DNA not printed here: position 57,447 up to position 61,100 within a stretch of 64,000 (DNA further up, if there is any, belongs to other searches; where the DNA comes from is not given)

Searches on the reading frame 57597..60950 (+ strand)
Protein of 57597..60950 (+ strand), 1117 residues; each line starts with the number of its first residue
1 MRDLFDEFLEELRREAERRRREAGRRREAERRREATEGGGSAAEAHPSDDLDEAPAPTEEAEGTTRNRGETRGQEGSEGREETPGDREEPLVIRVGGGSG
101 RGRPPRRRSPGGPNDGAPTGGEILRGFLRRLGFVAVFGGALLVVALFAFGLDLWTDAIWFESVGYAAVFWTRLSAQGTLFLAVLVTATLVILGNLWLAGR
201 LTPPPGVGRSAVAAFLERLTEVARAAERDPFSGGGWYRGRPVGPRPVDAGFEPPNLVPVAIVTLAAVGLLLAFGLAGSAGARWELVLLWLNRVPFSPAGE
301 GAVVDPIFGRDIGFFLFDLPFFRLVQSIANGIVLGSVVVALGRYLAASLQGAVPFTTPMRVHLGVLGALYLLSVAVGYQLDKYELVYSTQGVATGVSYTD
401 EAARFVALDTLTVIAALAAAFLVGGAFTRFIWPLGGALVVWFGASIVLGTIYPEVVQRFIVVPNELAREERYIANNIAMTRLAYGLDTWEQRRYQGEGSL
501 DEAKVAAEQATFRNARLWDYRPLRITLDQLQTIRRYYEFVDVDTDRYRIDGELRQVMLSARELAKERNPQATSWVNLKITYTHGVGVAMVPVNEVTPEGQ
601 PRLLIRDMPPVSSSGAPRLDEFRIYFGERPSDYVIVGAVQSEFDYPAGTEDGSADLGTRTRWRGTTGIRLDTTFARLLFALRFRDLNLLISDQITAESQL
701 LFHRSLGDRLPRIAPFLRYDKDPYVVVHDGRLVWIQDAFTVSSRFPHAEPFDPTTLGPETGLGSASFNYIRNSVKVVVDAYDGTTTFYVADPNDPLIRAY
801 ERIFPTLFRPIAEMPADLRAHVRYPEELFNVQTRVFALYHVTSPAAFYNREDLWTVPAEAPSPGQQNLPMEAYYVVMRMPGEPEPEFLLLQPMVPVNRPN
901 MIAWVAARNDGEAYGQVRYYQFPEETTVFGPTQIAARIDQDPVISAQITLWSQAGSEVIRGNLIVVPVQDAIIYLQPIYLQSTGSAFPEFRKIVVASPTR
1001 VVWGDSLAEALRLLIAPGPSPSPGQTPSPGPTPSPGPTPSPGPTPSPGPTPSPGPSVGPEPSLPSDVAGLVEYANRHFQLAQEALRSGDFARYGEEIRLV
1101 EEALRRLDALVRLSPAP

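Call 73: search_protein_families(library=pfam, proteins=[window:57597-60950:+], max_evalue=0.00001)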
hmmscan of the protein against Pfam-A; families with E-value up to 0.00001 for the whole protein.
window:57597-60950:+ (1117 aa): 1 family
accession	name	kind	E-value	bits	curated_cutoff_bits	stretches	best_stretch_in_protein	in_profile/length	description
PF03699.18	UPF0182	-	3.2e-262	872.5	27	1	137-951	5-770/770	Uncharacterised protein family (UPF0182)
